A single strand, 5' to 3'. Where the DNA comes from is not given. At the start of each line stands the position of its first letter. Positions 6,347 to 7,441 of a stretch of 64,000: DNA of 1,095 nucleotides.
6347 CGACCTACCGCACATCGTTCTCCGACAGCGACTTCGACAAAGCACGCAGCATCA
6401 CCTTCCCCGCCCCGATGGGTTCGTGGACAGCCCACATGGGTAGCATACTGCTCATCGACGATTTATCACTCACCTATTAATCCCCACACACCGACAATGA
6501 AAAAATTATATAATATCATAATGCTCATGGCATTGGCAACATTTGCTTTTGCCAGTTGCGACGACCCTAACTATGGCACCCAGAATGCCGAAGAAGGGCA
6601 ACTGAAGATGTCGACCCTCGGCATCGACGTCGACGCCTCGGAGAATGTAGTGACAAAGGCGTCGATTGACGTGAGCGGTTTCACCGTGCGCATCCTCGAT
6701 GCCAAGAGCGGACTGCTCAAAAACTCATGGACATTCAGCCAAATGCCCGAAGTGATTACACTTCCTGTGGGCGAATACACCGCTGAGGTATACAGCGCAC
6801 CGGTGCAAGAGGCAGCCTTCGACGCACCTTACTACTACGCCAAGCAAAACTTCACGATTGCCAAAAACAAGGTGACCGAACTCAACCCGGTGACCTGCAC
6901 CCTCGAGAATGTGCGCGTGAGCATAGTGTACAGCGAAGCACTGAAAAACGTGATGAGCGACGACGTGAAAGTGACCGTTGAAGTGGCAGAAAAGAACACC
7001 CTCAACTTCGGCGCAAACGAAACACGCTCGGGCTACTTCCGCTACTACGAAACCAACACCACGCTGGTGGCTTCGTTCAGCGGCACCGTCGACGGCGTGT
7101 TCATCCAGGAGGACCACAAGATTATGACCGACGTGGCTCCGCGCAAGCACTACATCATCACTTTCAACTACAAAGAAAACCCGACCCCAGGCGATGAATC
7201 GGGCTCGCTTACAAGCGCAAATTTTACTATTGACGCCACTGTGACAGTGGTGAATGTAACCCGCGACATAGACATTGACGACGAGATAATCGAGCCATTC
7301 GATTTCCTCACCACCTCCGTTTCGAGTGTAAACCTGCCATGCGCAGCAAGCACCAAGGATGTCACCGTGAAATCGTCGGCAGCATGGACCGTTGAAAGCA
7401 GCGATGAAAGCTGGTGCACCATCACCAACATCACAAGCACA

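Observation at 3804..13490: Six-gene translationally coupled operon of modular surface lipoproteins plus small beta-barrels, with no enzyme, transporter or regulator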

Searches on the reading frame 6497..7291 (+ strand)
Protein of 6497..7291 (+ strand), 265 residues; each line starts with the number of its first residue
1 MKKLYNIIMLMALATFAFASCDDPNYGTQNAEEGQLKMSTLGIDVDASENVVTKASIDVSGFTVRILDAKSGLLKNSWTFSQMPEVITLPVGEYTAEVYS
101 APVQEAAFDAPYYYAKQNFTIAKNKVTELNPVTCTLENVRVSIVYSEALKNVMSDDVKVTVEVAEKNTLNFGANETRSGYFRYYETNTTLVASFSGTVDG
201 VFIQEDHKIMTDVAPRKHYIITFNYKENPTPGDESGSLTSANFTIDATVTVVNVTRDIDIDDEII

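Call 10: find_homologous_proteins(query=window:6497-7291:+, max_evalue=0.001)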
Query window:6497-7291:+ (265 aa): 51 proteins with E <= 0.001 among 801 candidates.
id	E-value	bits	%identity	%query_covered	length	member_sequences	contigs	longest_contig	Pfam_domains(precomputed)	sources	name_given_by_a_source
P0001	2.2e-129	448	78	93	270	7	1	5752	PF14900.12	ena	-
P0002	6.5e-92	325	70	80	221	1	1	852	PF14900.12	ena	-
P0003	5.5e-70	254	76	57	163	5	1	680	PF14900.12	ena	-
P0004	4.0e-58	215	43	100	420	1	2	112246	PF14900.12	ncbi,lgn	-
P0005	2.0e-57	212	42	100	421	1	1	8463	PF14900.12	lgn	-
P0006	9.0e-57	210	47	99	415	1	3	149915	PF14900.12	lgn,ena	-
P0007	9.9e-57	210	46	100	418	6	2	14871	PF14900.12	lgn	-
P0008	1.3e-56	210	42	100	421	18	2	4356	PF14900.12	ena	-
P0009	2.7e-56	209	46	100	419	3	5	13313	PF14900.12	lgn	-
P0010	5.0e-56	208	46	100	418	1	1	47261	PF14900.12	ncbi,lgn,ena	-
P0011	7.2e-56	207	46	100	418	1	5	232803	PF14900.12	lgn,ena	-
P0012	7.6e-56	207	43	100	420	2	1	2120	PF14900.12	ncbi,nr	ncbi:MAG: DUF4493 domain-containing protein [Muribaculaceae bacterium]|nr:DUF4493 domain-containing 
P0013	1.6e-55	206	45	100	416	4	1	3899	PF14900.12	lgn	-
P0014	2.1e-55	206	45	100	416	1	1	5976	PF14900.12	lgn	-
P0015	3.3e-55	205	45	100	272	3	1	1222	PF14900.12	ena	-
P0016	3.5e-55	205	46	100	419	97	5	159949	PF14900.12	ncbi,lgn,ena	-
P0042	9.8e-34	135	36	84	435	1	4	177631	PF14900.12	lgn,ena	-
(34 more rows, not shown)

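Call 11: find_encoding_contigs(protein=P0016, flank=10000, max_places=3)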
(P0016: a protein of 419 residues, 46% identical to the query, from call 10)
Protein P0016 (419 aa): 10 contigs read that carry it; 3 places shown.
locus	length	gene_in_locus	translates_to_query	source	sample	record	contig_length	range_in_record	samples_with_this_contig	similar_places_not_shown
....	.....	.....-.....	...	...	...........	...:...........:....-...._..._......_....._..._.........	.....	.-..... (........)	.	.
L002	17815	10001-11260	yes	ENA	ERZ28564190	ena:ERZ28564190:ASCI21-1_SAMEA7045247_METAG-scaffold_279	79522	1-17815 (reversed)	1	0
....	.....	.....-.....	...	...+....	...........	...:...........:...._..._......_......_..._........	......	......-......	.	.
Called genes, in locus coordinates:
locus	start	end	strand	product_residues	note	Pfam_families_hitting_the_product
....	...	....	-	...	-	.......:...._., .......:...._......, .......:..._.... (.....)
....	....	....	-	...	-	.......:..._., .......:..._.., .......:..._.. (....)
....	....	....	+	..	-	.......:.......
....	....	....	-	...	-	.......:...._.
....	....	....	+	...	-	-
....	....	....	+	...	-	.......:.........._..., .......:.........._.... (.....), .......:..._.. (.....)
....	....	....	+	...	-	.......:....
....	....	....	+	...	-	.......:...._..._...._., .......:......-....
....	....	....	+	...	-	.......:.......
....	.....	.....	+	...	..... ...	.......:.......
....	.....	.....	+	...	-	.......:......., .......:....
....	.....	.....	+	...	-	-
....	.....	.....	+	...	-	-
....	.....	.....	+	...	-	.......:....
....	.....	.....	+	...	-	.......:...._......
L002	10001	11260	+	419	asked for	PF14900:DUF4493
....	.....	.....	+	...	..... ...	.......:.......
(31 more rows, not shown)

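Call 12: find_encoding_contigs(protein=P0042, flank=10000, max_places=3)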
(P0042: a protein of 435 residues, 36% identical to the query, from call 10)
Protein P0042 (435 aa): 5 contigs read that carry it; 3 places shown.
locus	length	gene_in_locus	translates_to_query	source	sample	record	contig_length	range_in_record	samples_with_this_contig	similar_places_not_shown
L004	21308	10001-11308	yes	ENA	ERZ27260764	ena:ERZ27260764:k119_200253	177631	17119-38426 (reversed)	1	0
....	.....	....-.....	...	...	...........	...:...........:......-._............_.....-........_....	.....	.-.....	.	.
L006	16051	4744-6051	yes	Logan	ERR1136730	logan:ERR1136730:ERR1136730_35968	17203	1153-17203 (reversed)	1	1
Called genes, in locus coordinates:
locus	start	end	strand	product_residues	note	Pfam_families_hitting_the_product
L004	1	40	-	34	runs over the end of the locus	-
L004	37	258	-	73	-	-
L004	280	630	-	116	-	-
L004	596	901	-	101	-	-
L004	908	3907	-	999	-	-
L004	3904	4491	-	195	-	PF00196:GerE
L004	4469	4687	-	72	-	-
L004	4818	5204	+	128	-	PF01381:HTH_3 (weak), PF13443:HTH_26 (faint)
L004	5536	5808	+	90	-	-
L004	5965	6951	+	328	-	PF13310:Virulence_RhuM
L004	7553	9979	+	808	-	PF14900:DUF4493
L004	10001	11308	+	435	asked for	PF14900:DUF4493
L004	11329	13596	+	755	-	PF14900:DUF4493, PF16656:Pur_ac_phosph_N (weak), PF13201:PCMD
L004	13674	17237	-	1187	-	PF01855:POR_N, PF17147:PFOR_II, PF01558:POR, PF10371:EKR, PF00037:Fer4 (weak), PF13183:Fer4_8 (weak), PF13237:Fer4_10 (weak), PF02775:TPP_enzyme_C, +3 more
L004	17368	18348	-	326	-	PF03547:Mem_trans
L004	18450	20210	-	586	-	PF02776:TPP_enzyme_N, PF00205:TPP_enzyme_M, PF02775:TPP_enzyme_C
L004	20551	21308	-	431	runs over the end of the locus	PF02515:CoA_transf_3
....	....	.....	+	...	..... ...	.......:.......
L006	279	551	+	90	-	-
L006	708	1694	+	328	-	PF13310:Virulence_RhuM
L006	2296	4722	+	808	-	PF14900:DUF4493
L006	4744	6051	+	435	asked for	PF14900:DUF4493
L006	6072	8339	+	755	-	PF14900:DUF4493, PF16656:Pur_ac_phosph_N (weak), PF13201:PCMD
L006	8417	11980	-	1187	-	PF01855:POR_N, PF17147:PFOR_II, PF01558:POR, PF10371:EKR, PF00037:Fer4 (weak), PF13183:Fer4_8 (weak), PF13237:Fer4_10 (weak), PF02775:TPP_enzyme_C, +3 more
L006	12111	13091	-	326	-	PF03547:Mem_trans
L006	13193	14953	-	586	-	PF02776:TPP_enzyme_N, PF00205:TPP_enzyme_M, PF02775:TPP_enzyme_C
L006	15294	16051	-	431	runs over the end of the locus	PF02515:CoA_transf_3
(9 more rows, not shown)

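Call 21: search_protein_families(library=pfam, proteins=[window:6497-7291:+], max_evalue=10)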
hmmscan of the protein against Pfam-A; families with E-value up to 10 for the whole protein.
window:6497-7291:+ (265 aa): 2 families
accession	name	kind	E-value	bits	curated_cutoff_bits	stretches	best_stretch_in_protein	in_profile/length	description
PF14900.11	DUF4493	-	6.4e-50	170.5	27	1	33-258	2-224/226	Domain of unknown function (DUF4493)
PF22708.2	S1CSD-TOTE-1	-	0.072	13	27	1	165-188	17-40/65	S1/CSD-like domain 1 of the TOTE conflict systems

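Call 92: find_homologous_proteins(query=A3, max_evalue=0.001)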
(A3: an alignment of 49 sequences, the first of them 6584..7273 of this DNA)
Query A3 (49 sequences) (230 aa, profile of the alignment): 26 proteins with E <= 0.001 among 8000 candidates.
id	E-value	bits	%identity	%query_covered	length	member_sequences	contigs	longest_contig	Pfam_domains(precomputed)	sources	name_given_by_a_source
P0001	6.7e-70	253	81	98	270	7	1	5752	PF14900.12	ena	-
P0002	1.0e-66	243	72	87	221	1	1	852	PF14900.12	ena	-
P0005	3.2e-65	238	44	99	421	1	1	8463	PF14900.12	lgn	-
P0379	1.8e-64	235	40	98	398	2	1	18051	PF14900.12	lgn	-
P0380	2.9e-63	231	41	98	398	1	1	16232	PF14900.12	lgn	-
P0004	4.5e-61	224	45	100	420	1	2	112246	PF14900.12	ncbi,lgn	-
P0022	1.4e-60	222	45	93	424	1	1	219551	PF14900.12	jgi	-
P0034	1.7e-60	222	35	100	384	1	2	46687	PF14900.12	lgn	-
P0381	5.0e-60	221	42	96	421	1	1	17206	PF14900.12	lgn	-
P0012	7.1e-60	220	46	98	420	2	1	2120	PF14900.12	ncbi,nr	ncbi:MAG: DUF4493 domain-containing protein [Muribaculaceae bacterium]|nr:DUF4493 domain-containing 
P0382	1.0e-59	220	46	84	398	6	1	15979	PF14900.12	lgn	-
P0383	4.0e-59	218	42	99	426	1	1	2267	PF14900.12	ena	-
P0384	3.4e-57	211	41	84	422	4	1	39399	PF14900.12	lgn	-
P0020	4.7e-57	211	43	97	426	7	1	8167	PF14900.12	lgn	-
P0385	6.4e-52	194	38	91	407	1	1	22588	PF14900.12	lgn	-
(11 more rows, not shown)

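Call 93: search_solved_structures(query=A3, max_evalue=10, show_alignments=2)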
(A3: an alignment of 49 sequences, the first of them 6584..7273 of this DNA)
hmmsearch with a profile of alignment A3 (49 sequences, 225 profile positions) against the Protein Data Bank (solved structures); distinct sequences matched with E-value up to 10: 1.
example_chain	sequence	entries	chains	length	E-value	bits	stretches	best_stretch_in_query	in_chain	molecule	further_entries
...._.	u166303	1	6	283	0.18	14.3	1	101-143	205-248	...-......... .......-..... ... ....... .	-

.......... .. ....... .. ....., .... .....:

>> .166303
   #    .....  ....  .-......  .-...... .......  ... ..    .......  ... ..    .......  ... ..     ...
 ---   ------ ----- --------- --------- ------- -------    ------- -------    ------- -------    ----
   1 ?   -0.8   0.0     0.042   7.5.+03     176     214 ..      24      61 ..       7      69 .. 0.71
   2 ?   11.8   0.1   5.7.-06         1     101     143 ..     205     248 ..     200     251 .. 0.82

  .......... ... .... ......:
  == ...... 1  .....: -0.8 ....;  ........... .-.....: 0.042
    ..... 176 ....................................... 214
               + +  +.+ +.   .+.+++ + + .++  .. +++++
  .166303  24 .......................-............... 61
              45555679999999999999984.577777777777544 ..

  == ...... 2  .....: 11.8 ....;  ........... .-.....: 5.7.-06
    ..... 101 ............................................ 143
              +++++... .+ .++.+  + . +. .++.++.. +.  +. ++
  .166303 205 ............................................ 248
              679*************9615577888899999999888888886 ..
